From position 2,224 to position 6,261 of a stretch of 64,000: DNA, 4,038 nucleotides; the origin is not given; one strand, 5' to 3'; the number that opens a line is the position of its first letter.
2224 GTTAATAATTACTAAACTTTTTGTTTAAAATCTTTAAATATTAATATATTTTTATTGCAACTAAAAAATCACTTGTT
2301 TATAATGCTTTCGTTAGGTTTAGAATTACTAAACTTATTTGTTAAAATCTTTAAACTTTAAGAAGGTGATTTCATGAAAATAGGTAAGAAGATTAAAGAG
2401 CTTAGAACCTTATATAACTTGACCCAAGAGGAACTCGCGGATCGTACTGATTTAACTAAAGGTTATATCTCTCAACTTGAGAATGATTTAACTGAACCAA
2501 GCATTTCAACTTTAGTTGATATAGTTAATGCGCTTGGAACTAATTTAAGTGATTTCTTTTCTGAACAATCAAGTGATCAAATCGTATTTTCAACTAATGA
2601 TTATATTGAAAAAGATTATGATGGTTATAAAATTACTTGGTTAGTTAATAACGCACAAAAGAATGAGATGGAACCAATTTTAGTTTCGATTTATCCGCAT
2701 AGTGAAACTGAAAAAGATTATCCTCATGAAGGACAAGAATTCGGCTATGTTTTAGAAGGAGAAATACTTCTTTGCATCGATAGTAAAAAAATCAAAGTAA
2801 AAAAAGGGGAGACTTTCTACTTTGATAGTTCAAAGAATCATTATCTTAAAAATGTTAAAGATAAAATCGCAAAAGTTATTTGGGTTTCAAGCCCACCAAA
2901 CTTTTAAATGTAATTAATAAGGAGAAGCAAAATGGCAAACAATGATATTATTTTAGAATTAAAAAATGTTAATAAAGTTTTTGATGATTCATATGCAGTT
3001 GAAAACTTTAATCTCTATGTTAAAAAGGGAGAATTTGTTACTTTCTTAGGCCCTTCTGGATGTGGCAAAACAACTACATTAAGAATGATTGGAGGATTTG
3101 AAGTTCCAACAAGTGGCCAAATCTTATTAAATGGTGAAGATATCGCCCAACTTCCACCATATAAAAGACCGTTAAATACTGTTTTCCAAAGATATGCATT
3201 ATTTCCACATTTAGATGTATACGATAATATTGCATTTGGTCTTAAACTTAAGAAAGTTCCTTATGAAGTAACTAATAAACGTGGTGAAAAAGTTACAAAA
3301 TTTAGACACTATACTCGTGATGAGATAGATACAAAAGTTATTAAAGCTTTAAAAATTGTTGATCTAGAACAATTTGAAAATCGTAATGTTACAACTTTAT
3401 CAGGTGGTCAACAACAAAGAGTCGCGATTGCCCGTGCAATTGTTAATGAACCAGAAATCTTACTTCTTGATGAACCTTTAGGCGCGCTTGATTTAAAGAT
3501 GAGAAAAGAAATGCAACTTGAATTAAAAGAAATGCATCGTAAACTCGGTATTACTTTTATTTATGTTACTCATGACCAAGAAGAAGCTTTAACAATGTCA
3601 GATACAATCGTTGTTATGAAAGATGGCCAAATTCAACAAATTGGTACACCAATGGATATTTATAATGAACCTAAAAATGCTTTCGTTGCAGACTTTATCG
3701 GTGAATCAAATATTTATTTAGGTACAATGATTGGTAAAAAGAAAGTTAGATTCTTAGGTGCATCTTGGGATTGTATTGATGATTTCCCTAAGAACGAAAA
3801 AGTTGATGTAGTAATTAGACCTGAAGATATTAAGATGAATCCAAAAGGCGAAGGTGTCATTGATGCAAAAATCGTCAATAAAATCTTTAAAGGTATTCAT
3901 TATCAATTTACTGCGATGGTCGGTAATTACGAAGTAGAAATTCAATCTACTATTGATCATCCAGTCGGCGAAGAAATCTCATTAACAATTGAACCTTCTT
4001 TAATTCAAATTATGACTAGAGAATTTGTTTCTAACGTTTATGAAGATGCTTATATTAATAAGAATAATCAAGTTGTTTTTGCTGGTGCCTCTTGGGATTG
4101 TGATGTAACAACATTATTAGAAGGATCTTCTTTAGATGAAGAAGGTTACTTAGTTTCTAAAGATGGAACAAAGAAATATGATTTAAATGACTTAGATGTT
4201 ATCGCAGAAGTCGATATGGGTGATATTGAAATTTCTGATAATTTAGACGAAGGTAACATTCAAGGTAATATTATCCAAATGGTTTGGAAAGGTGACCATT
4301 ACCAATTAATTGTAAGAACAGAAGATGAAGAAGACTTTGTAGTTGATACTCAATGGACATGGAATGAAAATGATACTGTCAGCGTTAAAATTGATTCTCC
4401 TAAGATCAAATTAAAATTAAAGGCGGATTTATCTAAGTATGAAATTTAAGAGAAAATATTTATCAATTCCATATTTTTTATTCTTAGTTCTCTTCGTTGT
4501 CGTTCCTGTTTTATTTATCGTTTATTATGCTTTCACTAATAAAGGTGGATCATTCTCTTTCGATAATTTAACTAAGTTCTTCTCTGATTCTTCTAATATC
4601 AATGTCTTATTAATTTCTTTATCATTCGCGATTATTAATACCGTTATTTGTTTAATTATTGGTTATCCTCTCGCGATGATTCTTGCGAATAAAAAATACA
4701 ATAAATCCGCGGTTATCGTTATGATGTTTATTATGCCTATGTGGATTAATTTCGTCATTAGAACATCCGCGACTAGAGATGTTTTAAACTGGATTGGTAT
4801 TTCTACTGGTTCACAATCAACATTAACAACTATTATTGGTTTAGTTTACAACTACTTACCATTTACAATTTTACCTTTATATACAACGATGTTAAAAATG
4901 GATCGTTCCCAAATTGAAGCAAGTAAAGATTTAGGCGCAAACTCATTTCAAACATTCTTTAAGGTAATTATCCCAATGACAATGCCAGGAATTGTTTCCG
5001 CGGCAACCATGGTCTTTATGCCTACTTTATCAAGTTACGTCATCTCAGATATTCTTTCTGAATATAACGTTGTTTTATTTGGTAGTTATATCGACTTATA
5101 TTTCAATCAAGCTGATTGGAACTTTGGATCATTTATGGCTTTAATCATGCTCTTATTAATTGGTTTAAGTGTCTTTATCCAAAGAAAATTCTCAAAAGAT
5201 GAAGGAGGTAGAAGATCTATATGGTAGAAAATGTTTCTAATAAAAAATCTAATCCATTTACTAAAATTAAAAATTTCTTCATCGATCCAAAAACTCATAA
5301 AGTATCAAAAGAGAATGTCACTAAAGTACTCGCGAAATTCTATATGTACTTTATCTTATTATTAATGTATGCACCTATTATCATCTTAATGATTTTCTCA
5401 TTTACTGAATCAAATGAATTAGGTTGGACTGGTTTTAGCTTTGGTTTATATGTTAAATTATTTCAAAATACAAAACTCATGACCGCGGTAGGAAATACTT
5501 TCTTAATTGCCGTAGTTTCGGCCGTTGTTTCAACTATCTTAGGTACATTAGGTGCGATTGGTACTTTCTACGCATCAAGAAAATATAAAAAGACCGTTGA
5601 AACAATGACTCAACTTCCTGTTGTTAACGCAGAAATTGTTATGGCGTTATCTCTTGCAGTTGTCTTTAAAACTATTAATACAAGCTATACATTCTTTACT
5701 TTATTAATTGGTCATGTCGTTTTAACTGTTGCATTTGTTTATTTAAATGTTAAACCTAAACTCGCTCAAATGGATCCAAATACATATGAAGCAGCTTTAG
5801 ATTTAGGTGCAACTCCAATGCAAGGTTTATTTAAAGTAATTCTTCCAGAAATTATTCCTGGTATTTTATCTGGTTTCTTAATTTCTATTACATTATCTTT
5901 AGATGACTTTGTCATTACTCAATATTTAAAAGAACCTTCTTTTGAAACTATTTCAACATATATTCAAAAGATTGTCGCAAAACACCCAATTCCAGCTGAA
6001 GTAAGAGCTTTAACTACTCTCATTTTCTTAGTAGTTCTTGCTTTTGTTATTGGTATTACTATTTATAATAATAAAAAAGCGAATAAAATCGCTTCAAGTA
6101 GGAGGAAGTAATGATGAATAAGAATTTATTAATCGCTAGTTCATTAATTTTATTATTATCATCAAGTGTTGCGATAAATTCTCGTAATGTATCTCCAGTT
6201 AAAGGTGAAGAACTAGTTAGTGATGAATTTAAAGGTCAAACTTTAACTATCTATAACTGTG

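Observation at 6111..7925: PotD-like binding protein carrying two chitin-binding-domain-3 (CBM5/12)-like motifs and a C-terminal membrane anchor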

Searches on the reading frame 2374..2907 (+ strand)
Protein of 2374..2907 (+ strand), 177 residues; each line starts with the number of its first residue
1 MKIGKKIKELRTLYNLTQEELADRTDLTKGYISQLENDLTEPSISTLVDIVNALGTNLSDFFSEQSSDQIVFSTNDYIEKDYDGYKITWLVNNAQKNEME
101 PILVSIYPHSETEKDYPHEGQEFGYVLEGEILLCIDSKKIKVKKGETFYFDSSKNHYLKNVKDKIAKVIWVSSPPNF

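Call 4: search_protein_families(library=pfam, proteins=[window:2374-2907:+], max_evalue=0.1)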
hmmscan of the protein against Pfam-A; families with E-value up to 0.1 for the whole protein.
window:2374-2907:+ (177 aa): 14 families
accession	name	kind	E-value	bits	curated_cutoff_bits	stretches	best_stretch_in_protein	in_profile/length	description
PF07883.17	Cupin_2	-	6.2e-18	64.7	27.2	1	104-171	3-69/70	Cupin domain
PF01381.28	HTH_3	-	2.9e-16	59.7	23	1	7-61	1-55/55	Helix-turn-helix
PF12844.13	HTH_19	-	4e-12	46.3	30.2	1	4-62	1-59/64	Helix-turn-helix domain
PF13560.12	HTH_31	-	2.5e-07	31.3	27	1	4-56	3-56/64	Helix-turn-helix domain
PF13443.12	HTH_26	-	3e-06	27.8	22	1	6-62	1-58/63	Cro/C1-type HTH DNA-binding domain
PF13744.12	HTH_37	-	5.1e-05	23.4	27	1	3-58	19-75/80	Helix-turn-helix domain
PF04545.22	Sigma70_r4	-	0.0004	20.3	24.1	1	9-37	14-42/50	Sigma-70, region 4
PF13413.12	HTH_25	-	0.0078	16.4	24.6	1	8-38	3-33/62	Helix-turn-helix domain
PF06249.18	EutQ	-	0.02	15.1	21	1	110-176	85-149/152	Ethanolamine utilisation protein EutQ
PF05899.18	Cupin_3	-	0.03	14.5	23.5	1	119-151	25-57/74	EutQ-like cupin domain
PF05979.17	DUF896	-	0.042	14.2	24.2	0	15-41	17-43/64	Bacterial protein of unknown function (DUF896)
PF17610.7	DUF5505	-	0.062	13.8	27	1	37-103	53-120/156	Family of unknown function (DUF5505)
PF06052.18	3-HAO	-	0.086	12.9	25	0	110-169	42-106/151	3-hydroxyanthranilic acid dioxygenase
PF11699.14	CENP-C_C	-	0.096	13.4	29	0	125-169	38-82/85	Mif2/CENP-C like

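Call 62: search_protein_families(library=ncbifam, proteins=[window:2374-2907:+], max_evalue=0.001)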
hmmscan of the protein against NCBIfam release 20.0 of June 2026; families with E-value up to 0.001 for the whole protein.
window:2374-2907:+ (177 aa): 11 families
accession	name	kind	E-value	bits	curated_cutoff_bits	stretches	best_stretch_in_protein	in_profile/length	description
NF007408.0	PRK09943.1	equivalog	2.8e-29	102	211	1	3-177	8-185/185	HTH-type transcriptional regulator PuuR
TIGR03070.1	couple_hipB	subfamily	7.3e-10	38.7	71.65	1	2-58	2-58/58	type II toxin-antitoxin system Y4mF family antitoxin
NF052239.1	antitox_spr1629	equivalog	1e-08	34.7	335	1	1-69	1-70/377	spr1629 family repressor/antitoxin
NF006015.0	PRK08154.1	subfamily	3.8e-08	32.9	204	1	2-68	30-96/314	anaerobic benzoate catabolism transcriptional regulator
NF047948.1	male_kill_WMK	equivalog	1.1e-07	31.6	300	1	2-69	162-229/300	WO male-killing family protein Wmk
NF041951.1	phage_RstR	subfamily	1.7e-07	31.5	80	1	1-59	1-59/108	RstR family transcriptional repressor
NF038139.1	Reg_Aceta_RamB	equivalog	2.2e-06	26.6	700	1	3-77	3-76/465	acetate metabolism transcriptional regulator RamB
NF007271.0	PRK09726.1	equivalog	2.3e-05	24.3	79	1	4-58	14-68/88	type II toxin-antitoxin system antitoxin HipB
NF010465.0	PRK13890.1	equivalog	4.7e-05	23.5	96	1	14-64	17-67/121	conjugal transfer protein TrbA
TIGR03214.2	ura-cupin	equivalog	0.00022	20.8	200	1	84-172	32-122/249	(S)-ureidoglycine aminohydrolase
NF041493.1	MobT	equivalog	0.00073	18.4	600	1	7-112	1-98/383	MobT family relaxase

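Call 63: search_solved_structures(query=window:2374-2904:+, max_evalue=0.001)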
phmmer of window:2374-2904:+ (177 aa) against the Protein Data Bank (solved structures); distinct sequences matched with E-value up to 0.001: 12.
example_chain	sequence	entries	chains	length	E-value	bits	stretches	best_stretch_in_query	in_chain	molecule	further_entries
1y9q_A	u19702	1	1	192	3.4e-07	33.4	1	3-164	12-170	transcriptional regulator, HTH_3 family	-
7t5u_A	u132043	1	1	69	7.9e-07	32.2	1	2-62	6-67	Helix-turn-helix domain-containing protein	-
3ivp_A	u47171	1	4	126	3.3e-06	30.2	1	3-85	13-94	Putative transposon-related DNA-binding protein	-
9k3w_A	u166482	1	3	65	7e-06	29.1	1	6-65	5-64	Transcriptional regulator, PbsX family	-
9sf2_A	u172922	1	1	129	7.1e-06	29.1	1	3-67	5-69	Transcriptional regulator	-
3mlf_A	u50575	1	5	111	5.2e-05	26.3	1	5-76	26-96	transcriptional regulator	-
2b5a_A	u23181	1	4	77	9.1e-05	25.5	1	2-66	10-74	C.BclI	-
8tac_A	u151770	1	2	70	0.0002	24.4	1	2-56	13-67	DBP48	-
3f51_A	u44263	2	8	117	0.00041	23.4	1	3-69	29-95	Clp gene regulator (ClgR)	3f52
5uqp_A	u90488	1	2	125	0.00042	23.3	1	110-169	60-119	Cupin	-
7t8i_A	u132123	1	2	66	0.00044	23.3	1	1-56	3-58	Phage element (ICEBs1)transcriptional regulator (Xre family)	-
6rnz_A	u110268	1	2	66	0.00097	22.2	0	1-61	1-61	HTH-type transcriptional regulator DdrOC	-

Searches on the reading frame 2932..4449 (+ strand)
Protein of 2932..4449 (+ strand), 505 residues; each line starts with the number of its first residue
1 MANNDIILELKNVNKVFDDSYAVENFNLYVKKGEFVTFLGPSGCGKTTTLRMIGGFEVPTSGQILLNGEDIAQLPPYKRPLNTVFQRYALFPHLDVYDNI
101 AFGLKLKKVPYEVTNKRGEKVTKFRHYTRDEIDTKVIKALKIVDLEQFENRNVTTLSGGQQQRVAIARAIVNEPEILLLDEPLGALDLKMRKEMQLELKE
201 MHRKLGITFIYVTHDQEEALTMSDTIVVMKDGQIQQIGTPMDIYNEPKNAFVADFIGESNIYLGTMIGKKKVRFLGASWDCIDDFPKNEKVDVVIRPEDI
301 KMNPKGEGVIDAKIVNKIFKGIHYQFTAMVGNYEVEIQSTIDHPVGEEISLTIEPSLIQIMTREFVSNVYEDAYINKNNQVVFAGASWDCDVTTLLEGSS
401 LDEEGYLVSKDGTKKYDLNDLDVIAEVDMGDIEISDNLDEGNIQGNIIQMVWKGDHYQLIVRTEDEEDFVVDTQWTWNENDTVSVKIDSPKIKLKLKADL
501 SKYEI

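Call 4: search_protein_families(library=pfam, proteins=[window:2932-4449:+], max_evalue=0.1)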
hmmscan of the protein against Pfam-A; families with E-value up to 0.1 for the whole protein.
window:2932-4449:+ (505 aa): 8 families
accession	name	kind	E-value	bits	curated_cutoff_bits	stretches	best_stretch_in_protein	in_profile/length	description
PF00005.33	ABC_tran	-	5.9e-36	124.5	25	1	24-183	2-136/137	ABC transporter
PF08402.16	TOBE_2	-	1.7e-07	31.7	21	2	293-356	1-71/76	TOBE domain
PF09818.15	ABC_ATPase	-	0.0052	16.3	23.2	1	155-237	157-254/283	P-loop domain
PF03215.21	Rad17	-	0.01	16.2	23.8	1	33-120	45-128/186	Rad17 P-loop domain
PF20720.3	nSTAND3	-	0.027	14.6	27.2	0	29-53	13-37/155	Novel STAND NTPase 3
PF02463.25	SMC_N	-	0.03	14.2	40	0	132-230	113-213/220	RecF/RecN/SMC N terminal domain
PF13521.12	AAA_28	-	0.056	14.1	27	0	36-53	2-19/164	AAA domain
PF13401.12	AAA_22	-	0.074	13.8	27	0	34-56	6-28/130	AAA domain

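Call 5: search_protein_families(library=ncbifam, proteins=[window:2932-4449:+], max_evalue=0.1)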
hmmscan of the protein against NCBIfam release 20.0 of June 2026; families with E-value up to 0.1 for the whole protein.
window:2932-4449:+ (505 aa): 191 families (the best 25 are shown)
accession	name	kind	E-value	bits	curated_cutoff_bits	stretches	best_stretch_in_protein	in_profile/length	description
NF043075.1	MMSYN1_0197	equivalog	5e-152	505.7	550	3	123-362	100-340/341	spermidine/putrescine ABC transporter ATP-binding protein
NF006987.0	PRK09452.1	equivalog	1.1e-120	402.8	482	1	3-326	13-329/378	spermidine/putrescine ABC transporter ATP-binding protein PotA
TIGR01187.1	potA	subfamily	1.2e-106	356.5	355.6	2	123-338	68-302/325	polyamine ABC transporter ATP-binding protein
TIGR03265.1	PhnT2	equivalog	4e-106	355.2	457.7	1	7-334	4-316/353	putative 2-aminoethylphosphonate ABC transporter ATP-binding protein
NF008513.0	PRK11432.1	equivalog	7.1e-96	321.2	496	2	123-355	104-341/351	ferric ABC transporter ATP-binding protein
NF008653.0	PRK11650.1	subfamily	5.5e-91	305.3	432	2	123-358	102-344/357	sn-glycerol-3-phosphate ABC transporter ATP-binding protein UgpC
NF008621.0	PRK11607.1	equivalog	5.4e-85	285.5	613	1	7-271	19-265/377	putrescine ABC transporter ATP-binding subunit PotG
NF040840.2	tungstate_WtpC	equivalog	1.2e-83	281.3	440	2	123-304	98-280/347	tungstate ABC transporter ATP-binding protein WtpC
TIGR03258.1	PhnT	equivalog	2e-81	273.8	499.15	1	17-356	18-352/359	2-aminoethylphosphonate ABC transport system ATP-binding subunit PhnT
NF008233.0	PRK11000.1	equivalog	1.2e-80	271.1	568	2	126-261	104-239/369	maltose/maltodextrin ABC transporter ATP-binding protein MalK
TIGR00968.1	3a0106s01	subfamily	1.3e-80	270.3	342.75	1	9-260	2-235/237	sulfate ABC transporter ATP-binding protein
NF008105.0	PRK10851.1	equivalog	5.1e-80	268.9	502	1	8-330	3-312/362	sulfate/thiosulfate ABC transporter ATP-binding protein CysA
NF040933.2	ABC_arch_GlcV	equivalog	1.1e-79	267.9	450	2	123-360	109-356/357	glucose ABC transporter ATP-binding protein GlcV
TIGR01186.1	proV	subfamily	1.6e-69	234.7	326.6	1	20-262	6-236/363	betaine/proline/choline family ABC transporter ATP-binding protein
NF040729.1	ABC_ATP_SaoA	equivalog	8.3e-55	185.9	360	1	8-233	2-210/248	ABC transporter ATP-binding protein SaoA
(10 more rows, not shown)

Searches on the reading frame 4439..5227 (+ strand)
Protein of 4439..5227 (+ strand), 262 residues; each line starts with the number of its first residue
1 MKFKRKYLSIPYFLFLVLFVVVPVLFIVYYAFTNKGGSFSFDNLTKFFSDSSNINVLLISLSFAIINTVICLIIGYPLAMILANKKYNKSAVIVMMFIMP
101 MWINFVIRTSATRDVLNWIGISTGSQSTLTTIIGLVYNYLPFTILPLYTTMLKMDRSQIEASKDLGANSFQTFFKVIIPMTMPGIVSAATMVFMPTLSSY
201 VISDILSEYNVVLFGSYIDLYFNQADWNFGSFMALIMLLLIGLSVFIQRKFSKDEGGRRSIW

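Call 4: search_protein_families(library=pfam, proteins=[window:4439-5227:+], max_evalue=0.1)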
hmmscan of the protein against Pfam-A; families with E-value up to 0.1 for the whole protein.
window:4439-5227:+ (262 aa): 3 families
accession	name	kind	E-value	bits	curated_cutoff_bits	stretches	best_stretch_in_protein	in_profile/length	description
PF00528.27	BPD_transp_1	-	9.3e-10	39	26.4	1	76-249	2-175/184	Binding-protein-dependent transport system inner membrane component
PF16296.10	TM_PBP2_N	-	0.036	14.5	31.4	1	14-36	1-23/83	N-terminal of TM subunit in PBP-dependent ABC transporters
PF06396.16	AGTRAP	-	0.056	13.6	25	0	54-113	56-115/156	Angiotensin II, type I receptor-associated protein (AGTRAP)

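Call 5: search_protein_families(library=ncbifam, proteins=[window:4439-5227:+], max_evalue=0.1)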
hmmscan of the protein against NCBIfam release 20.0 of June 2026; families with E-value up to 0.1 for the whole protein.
window:4439-5227:+ (262 aa): 32 families (the best 25 are shown)
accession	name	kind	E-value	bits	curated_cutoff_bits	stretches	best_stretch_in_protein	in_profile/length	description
NF007044.0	PRK09497.1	equivalog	1.2e-46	159.4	348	1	12-252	15-275/285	spermidine/putrescine ABC transporter permease PotB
NF043074.1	MMSYN1_0196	equivalog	1.3e-45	155.9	350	1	8-253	13-264/277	spermidine/putrescine ABC transporter permease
NF007963.0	PRK10683.1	equivalog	4.5e-42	144.6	489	1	40-253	82-310/317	putrescine ABC transporter permease PotH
NF043073.1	MMSYN1_0195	equivalog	2.7e-20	72.2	1250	1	5-203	2-202/1021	spermidine/putrescine ABC transporter permease/substrate-binding protein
NF011624.0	PRK15050.1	equivalog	1.1e-19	70.7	247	1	6-247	25-280/297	2-aminoethylphosphonate ABC transporter permease subunit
NF007047.0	PRK09500.1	equivalog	9.8e-17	61.4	326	1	7-207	5-207/257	spermidine/putrescine ABC transporter permease PotC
NF040839.1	tungstate_WtpB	equivalog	1.7e-16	60.6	340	1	13-248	10-243/251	tungstate ABC transporter permease WtpB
TIGR03262.1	PhnU2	equivalog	5.7e-15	55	593.25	1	11-253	9-258/546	putative 2-aminoethylphosphonate ABC transporter permease subunit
TIGR02141.1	modB_ABC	equivalog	5.9e-14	52.2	182.6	1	59-200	2-152/208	molybdate ABC transporter permease subunit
TIGR01581.1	Mo_ABC_porter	hypoth_equivalog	3e-13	49.8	210.3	1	44-197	10-172/225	ABC transporter permease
TIGR03226.1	PhnU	equivalog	1.4e-12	47.7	283.45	1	132-246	183-297/311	2-aminoethylphosphonate ABC transporter permease subunit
TIGR00969.1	3a0106s02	subfamily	4.4e-11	42.8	240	1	13-200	24-215/272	sulfate ABC transporter permease subunit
TIGR02139.1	permease_CysT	equivalog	6.9e-11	42.2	246.1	1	14-201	14-205/265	sulfate ABC transporter permease subunit CysT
NF007889.0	PRK10592.1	equivalog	3.3e-09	36.7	476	1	17-208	20-220/281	putrescine ABC transporter permease PotI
NF006939.0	PRK09421.1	equivalog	1.1e-08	34.8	262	1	51-198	6-163/230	molybdate ABC transporter permease subunit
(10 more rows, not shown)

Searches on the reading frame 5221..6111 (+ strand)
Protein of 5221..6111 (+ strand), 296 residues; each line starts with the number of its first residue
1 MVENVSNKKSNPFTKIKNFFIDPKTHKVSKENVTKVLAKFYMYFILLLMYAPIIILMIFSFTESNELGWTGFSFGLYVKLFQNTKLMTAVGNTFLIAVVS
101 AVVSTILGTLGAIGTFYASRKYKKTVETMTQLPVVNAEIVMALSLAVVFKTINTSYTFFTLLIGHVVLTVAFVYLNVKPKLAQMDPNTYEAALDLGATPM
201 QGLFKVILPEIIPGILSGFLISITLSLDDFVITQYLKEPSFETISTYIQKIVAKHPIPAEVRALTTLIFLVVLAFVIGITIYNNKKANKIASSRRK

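Call 4: search_protein_families(library=pfam, proteins=[window:5221-6111:+], max_evalue=0.1)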
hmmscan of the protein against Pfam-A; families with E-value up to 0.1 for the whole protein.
window:5221-6111:+ (296 aa): 1 family
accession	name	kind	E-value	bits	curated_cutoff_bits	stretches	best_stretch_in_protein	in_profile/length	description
PF00528.27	BPD_transp_1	-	2.7e-12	47.2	26.4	1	107-277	4-171/184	Binding-protein-dependent transport system inner membrane component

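Call 5: search_protein_families(library=ncbifam, proteins=[window:5221-6111:+], max_evalue=0.1)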
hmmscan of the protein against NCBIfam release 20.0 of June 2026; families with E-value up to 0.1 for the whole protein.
window:5221-6111:+ (296 aa): 30 families (the best 25 are shown)
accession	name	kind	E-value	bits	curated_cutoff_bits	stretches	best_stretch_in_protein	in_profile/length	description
NF007047.0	PRK09500.1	equivalog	5.3e-53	180.2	326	1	33-283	2-252/257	spermidine/putrescine ABC transporter permease PotC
NF043073.1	MMSYN1_0195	equivalog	5.6e-45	153.9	1250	1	35-286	3-254/1021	spermidine/putrescine ABC transporter permease/substrate-binding protein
NF007889.0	PRK10592.1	equivalog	4.5e-37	128.2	476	1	45-278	19-257/281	putrescine ABC transporter permease PotI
NF043074.1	MMSYN1_0196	equivalog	4.5e-20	72.1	350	1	26-281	3-261/277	spermidine/putrescine ABC transporter permease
TIGR03255.1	PhnV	equivalog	3.9e-17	62.8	358.7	1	26-281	8-263/270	2-aminoethylphosphonate ABC transport system, membrane component PhnV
TIGR00969.1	3a0106s02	subfamily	2.7e-16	59.9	240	1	32-230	14-215/272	sulfate ABC transporter permease subunit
TIGR03262.1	PhnU2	equivalog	5.1e-13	48.5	593.25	1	39-291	8-266/546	putative 2-aminoethylphosphonate ABC transporter permease subunit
NF011624.0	PRK15050.1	equivalog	9e-13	48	247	1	31-248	16-251/297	2-aminoethylphosphonate ABC transporter permease subunit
NF008208.0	PRK10971.1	equivalog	9.4e-13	48.3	415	1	34-290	7-274/277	sulfate/thiosulfate ABC transporter permease CysT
TIGR02141.1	modB_ABC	equivalog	2.6e-12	46.8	182.6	1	93-275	3-200/208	molybdate ABC transporter permease subunit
TIGR02139.1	permease_CysT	equivalog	1.9e-11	44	246.1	1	38-230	3-204/265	sulfate ABC transporter permease subunit CysT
NF007044.0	PRK09497.1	equivalog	3.7e-11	43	348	1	142-289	134-280/285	spermidine/putrescine ABC transporter permease PotB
NF007963.0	PRK10683.1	equivalog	1.7e-10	40.8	489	1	143-287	169-313/317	putrescine ABC transporter permease PotH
TIGR03226.1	PhnU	equivalog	4e-09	36.4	283.45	1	42-252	45-275/311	2-aminoethylphosphonate ABC transporter permease subunit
TIGR01581.1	Mo_ABC_porter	hypoth_equivalog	4.6e-08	32.8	210.3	1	83-276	16-224/225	ABC transporter permease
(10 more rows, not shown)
